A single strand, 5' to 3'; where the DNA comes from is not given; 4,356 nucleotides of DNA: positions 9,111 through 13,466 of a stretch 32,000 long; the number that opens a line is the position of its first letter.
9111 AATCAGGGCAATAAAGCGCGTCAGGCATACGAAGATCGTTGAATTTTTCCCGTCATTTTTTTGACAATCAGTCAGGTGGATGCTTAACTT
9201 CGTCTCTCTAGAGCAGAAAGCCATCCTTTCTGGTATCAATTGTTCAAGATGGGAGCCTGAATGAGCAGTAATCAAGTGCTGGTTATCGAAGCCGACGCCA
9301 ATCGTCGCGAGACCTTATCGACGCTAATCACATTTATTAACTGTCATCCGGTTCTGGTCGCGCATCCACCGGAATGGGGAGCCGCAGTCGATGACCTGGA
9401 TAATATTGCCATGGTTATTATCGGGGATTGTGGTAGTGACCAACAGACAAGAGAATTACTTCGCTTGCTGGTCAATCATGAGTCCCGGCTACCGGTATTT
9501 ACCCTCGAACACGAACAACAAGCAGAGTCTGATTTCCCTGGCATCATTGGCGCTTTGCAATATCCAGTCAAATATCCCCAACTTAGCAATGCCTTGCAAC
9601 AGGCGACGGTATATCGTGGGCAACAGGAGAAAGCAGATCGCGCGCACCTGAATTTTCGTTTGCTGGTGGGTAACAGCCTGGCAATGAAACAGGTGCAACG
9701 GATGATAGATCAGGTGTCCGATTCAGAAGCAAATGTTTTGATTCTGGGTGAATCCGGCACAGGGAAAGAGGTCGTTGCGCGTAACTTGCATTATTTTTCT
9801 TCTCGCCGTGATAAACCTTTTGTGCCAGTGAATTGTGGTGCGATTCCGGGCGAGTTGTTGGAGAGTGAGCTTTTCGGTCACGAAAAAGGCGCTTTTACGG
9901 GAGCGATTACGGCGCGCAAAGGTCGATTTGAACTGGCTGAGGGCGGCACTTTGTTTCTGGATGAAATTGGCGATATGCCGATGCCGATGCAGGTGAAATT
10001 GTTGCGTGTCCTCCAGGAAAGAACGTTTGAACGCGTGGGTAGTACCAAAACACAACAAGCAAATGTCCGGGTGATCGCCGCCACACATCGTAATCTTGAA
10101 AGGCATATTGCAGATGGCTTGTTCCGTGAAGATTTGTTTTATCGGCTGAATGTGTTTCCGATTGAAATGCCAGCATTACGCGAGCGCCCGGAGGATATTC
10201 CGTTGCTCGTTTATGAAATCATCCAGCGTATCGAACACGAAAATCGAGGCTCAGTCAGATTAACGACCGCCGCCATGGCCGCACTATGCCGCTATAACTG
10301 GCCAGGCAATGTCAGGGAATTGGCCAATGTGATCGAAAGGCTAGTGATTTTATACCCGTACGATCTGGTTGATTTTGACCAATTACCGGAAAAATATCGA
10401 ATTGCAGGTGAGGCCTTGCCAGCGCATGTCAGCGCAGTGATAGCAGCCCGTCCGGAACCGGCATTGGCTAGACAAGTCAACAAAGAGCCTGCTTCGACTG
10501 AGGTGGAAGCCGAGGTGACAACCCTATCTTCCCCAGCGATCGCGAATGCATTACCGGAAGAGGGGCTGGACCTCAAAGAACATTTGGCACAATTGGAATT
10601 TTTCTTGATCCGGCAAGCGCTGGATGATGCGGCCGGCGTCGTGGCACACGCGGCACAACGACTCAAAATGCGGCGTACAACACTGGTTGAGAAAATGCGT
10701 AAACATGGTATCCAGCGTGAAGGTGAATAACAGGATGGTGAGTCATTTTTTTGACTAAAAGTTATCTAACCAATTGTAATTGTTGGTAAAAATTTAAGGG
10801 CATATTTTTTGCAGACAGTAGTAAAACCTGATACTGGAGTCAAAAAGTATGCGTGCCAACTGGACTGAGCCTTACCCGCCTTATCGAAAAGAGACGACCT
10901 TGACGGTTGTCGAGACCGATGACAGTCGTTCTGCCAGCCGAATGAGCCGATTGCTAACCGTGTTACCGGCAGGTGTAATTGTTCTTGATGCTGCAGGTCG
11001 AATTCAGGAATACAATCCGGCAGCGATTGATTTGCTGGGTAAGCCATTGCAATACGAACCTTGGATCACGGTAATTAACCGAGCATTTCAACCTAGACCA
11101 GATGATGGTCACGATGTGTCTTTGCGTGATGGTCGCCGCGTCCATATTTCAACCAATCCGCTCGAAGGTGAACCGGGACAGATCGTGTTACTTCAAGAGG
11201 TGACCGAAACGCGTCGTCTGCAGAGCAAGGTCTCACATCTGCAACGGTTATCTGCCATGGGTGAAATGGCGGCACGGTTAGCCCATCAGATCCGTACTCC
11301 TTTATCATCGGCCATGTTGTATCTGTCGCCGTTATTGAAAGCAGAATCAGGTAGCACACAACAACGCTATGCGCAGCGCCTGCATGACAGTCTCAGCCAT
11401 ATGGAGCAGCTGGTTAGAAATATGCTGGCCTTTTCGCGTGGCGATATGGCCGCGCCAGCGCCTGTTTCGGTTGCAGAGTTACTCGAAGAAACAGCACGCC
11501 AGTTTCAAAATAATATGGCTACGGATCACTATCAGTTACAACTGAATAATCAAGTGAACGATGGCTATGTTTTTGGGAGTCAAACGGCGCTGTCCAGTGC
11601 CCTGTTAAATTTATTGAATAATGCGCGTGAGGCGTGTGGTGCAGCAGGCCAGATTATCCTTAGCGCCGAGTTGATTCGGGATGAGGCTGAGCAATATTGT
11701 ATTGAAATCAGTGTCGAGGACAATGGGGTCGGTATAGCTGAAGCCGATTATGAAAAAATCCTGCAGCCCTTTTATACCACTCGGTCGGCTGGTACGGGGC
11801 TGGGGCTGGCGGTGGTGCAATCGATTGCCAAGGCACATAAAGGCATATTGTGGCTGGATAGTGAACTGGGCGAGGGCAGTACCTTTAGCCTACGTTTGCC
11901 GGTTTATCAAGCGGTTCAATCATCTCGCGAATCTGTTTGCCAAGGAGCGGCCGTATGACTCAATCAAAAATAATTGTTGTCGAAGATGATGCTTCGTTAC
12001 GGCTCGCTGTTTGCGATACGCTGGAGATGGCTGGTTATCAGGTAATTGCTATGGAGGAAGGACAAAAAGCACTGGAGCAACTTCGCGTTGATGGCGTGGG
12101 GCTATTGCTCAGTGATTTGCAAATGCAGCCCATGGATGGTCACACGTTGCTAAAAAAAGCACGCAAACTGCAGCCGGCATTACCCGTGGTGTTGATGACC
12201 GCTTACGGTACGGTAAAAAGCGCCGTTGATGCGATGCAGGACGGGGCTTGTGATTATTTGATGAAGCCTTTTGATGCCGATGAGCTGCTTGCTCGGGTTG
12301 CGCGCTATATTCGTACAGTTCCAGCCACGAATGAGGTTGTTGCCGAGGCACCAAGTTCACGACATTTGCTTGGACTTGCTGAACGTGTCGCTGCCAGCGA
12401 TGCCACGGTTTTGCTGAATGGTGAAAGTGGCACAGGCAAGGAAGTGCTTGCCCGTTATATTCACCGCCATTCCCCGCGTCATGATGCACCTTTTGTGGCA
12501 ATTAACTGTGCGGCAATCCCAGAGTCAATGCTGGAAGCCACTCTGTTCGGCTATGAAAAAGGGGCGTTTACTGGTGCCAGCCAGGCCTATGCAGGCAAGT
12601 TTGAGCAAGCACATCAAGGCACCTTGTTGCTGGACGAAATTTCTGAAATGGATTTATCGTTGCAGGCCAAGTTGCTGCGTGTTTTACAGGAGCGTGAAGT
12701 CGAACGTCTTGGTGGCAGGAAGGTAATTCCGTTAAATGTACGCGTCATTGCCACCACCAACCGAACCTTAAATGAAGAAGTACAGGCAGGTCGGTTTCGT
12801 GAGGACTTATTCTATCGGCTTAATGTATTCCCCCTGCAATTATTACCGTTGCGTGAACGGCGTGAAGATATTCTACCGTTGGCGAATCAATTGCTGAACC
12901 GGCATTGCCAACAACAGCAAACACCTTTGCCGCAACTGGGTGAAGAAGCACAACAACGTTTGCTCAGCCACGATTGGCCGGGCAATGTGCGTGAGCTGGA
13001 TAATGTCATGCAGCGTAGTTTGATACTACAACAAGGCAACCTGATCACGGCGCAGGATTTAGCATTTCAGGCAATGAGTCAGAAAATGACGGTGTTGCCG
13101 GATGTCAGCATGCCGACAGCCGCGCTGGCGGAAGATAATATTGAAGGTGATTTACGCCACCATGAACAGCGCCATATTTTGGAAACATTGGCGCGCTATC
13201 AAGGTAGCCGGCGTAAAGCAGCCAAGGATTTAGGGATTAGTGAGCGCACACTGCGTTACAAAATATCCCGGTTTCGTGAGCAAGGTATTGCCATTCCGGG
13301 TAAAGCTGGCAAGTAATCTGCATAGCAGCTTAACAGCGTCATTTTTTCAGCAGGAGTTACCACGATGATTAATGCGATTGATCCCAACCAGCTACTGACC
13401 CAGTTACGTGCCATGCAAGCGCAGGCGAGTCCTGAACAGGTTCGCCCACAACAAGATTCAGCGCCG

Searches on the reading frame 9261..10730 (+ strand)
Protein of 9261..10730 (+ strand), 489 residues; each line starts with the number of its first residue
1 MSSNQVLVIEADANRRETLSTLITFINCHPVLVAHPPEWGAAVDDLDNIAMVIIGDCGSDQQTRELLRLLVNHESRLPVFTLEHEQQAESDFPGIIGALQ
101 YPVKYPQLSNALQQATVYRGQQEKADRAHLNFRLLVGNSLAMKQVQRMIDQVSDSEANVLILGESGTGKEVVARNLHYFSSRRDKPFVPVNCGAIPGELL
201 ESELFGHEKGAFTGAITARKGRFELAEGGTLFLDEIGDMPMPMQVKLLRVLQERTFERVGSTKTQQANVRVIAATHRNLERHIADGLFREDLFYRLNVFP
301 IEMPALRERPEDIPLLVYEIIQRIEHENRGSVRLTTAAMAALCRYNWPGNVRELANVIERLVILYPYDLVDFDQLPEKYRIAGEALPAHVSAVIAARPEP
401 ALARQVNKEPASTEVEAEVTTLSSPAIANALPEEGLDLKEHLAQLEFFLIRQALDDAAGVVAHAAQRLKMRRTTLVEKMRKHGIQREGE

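Call 5: search_protein_families(library=ncbifam, proteins=[window:9261-10730:+], max_evalue=0.01)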
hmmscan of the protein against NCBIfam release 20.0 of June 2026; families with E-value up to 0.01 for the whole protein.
window:9261-10730:+ (489 aa): 28 families (the best 25 are shown)
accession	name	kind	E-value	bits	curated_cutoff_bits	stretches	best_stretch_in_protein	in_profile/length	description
TIGR01817.1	nifA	equivalog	3.3e-113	379.3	528.85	1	114-485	177-530/534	nif-specific transcriptional activator NifA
NF041552.1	TF_PrdR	equivalog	1.2e-107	360.7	795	2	121-378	257-513/577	sigma-54 dependent transcriptional regulator PrdR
TIGR01818.1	ntrC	equivalog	1.1e-105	354.1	558.6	1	119-481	121-462/463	nitrogen regulation protein NR(I)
NF003451.0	PRK05022.1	equivalog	8.5e-101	338.2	476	1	110-485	166-511/512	nitric oxide reductase transcriptional regulator NorR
NF008469.0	PRK11361.1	equivalog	5.1e-100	335.4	714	1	130-383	140-394/461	acetoacetate metabolism transcriptional regulator AtoC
NF038308.1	RNA_repair_RtcR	equivalog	4.3e-97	326.2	650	1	113-482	160-516/530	RNA repair transcriptional activator RtcR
TIGR02915.1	PEP_resp_reg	equivalog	4.4e-96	322.4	502.6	1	130-366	136-373/445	PEP-CTERM-box response regulator transcription factor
NF011958.0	PRK15429.1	equivalog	1.3e-95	321.5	830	2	126-390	372-636/692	formate hydrogenlyase transcriptional activator FlhA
TIGR02329.1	propionate_PrpR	equivalog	7.7e-90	302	499.2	1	112-365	191-450/526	propionate catabolism operon regulatory protein PrpR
NF007689.0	PRK10365.1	equivalog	2.7e-89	300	760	1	97-394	102-399/441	sigma-54-dependent response regulator transcription factor ZraR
NF041946.1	LuxO_transreg_Vib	equivalog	1.2e-88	298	800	1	108-481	108-459/463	quorum-sensing sigma-54 dependent transcriptional regulator LuxO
NF050807.1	TransRegFlbDCaul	equivalog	1.3e-88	297.8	750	1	135-376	120-364/454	sigma-54-dependent transcriptional regulator FlbD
NF011695.0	PRK15115.1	equivalog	9.2e-86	288.3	763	1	94-370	100-373/445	two-component system response regulator GlrR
NF008176.1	PRK10923.1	equivalog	3.1e-83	279.9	620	1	118-484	122-468/469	nitrogen regulation protein NR(I)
NF011953.0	PRK15424.1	equivalog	4.4e-83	279.7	703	1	120-482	206-534/538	propionate catabolism operon regulatory protein PrpR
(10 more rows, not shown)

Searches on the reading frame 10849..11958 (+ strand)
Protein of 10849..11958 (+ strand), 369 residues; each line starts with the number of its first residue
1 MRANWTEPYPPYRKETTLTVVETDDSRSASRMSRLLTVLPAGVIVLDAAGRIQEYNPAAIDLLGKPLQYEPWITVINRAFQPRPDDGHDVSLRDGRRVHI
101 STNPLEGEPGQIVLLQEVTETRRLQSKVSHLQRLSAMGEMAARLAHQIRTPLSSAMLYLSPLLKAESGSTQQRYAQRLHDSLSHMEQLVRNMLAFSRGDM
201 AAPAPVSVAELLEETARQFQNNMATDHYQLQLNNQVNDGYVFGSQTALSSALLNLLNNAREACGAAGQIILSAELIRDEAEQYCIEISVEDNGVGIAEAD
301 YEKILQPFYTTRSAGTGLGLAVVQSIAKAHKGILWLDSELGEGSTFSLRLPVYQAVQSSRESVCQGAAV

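Call 5: search_protein_families(library=ncbifam, proteins=[window:10849-11958:+], max_evalue=0.01)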
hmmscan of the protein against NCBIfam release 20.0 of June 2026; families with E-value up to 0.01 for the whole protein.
window:10849-11958:+ (369 aa): 81 families (the best 25 are shown)
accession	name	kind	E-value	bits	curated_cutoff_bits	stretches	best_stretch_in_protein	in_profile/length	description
NF008468.0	PRK11360.1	equivalog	5.5e-58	196.8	646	1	109-355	368-611/616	two-component system sensor histidine kinase AtoS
NF010411.0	PRK13837.1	equivalog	1.6e-41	142.2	647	1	114-362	427-685/828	two-component system VirA-like sensor kinase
NF007688.0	PRK10364.1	equivalog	3.7e-38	131.4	479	1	121-355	224-454/460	two-component system sensor histidine kinase ZraS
TIGR02966.1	phoR_proteo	equivalog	4.3e-38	131.2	334.2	1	27-349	3-332/333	phosphate regulon sensor histidine kinase PhoR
NF046044.1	PnpS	equivalog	3.6e-37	128.3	400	1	19-351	44-390/390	two-component system histidine kinase PnpS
NF041777.1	sens_FixL_Rhizob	equivalog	5.8e-31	107.7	850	1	121-353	246-482/485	sensor protein FixL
TIGR02956.1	TMAO_torS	equivalog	3.9e-30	104.7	676.5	1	141-360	468-690/967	TMAO reductase system sensor histidine kinase/response regulator TorS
NF046020.1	HisKinCckABruc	equivalog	4e-30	104.4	1000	1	110-360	453-715/868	cell cycle histidine kinase CckA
NF052574.1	HisKinEspCMyxo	equivalog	6.7e-30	103.9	1200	1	115-360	395-645/785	serine histidine kinase EspC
NF006800.0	PRK09303.1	equivalog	2.2e-29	102.6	342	1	124-355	137-380/383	histidine kinase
NF047466.1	hybrid_RR_LvrB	exception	1.2e-28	100.4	500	1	123-352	138-376/377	hybrid histidine kinase/response regulator LvrB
NF033092.0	HK_WalK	equivalog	2.2e-28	99.2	725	1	109-352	353-594/594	cell wall metabolism sensor histidine kinase WalK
NF041947.1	LuxQ_Vibrio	equivalog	1e-26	93.1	1200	1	138-360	473-704/843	quorum-sensing autoinducer 2 sensor kinase/phosphatase LuxQ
NF041832.1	near_NosP_CTERM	subfamily_domain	3.3e-26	92.2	400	1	142-360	12-233/370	NahK/ErcS family hybrid sensor histidine kinase/response regulator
NF007007.0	PRK09470.1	equivalog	6.3e-26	91.3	486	1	140-354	248-461/463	envelope stress sensor histidine kinase CpxA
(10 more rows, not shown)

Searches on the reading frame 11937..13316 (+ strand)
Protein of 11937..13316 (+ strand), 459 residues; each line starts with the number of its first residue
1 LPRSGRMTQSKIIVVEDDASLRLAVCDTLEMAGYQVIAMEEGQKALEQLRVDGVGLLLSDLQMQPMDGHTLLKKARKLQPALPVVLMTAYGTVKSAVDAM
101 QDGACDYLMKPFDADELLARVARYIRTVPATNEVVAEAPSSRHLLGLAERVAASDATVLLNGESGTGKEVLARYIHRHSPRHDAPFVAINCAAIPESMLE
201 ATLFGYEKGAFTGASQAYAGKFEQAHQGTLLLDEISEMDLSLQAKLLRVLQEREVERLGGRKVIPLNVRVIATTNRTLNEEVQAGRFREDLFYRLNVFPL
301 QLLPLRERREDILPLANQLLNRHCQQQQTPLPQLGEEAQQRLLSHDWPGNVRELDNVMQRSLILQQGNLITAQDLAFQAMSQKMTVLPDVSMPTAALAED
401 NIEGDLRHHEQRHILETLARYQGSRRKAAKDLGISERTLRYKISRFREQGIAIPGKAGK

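Call 5: search_protein_families(library=ncbifam, proteins=[window:11937-13316:+], max_evalue=0.01)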
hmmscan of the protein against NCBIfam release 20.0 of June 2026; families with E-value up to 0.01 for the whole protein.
window:11937-13316:+ (459 aa): 120 families (the best 25 are shown)
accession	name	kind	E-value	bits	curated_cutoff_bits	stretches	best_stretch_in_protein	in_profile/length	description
NF008469.0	PRK11361.1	equivalog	7.4e-128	427.1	714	1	9-446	4-454/461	acetoacetate metabolism transcriptional regulator AtoC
NF050807.1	TransRegFlbDCaul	equivalog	1.3e-121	406.7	750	1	32-455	23-447/454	sigma-54-dependent transcriptional regulator FlbD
TIGR01818.1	ntrC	equivalog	2.4e-118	395.9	558.6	1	12-444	1-461/463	nitrogen regulation protein NR(I)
TIGR02915.1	PEP_resp_reg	equivalog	2.6e-109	366.1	502.6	1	12-443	1-439/445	PEP-CTERM-box response regulator transcription factor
NF007689.0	PRK10365.1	equivalog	1.8e-107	359.9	760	1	10-445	6-441/441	sigma-54-dependent response regulator transcription factor ZraR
NF011695.0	PRK15115.1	equivalog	2.5e-104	349.5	763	1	9-390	6-392/445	two-component system response regulator GlrR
NF008176.1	PRK10923.1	equivalog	7.7e-104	347.9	620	1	7-440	1-460/469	nitrogen regulation protein NR(I)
TIGR01817.1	nifA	equivalog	2.5e-103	346.7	528.85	1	130-390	194-453/534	nif-specific transcriptional activator NifA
NF041946.1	LuxO_transreg_Vib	equivalog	5.4e-102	342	800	1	15-448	2-462/463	quorum-sensing sigma-54 dependent transcriptional regulator LuxO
NF049963.1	RespRegFlgRCampy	domain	1.3e-101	340.5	750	1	12-384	3-386/429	fla regulon two-component system response regulator FlgR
NF041552.1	TF_PrdR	equivalog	1.9e-97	327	795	1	143-446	278-576/577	sigma-54 dependent transcriptional regulator PrdR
NF051870.1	NAssimRespRegNtrX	equivalog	2.5e-97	326.6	600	1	10-443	2-447/452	nitrogen assimilation response regulator NtrX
NF003451.0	PRK05022.1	equivalog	5e-94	315.8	476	1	130-439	188-501/512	nitric oxide reductase transcriptional regulator NorR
TIGR02329.1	propionate_PrpR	equivalog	1.1e-90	304.8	499.2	1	84-441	195-522/526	propionate catabolism operon regulatory protein PrpR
NF038308.1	RNA_repair_RtcR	equivalog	2.8e-88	297.1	650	1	134-440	182-505/530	RNA repair transcriptional activator RtcR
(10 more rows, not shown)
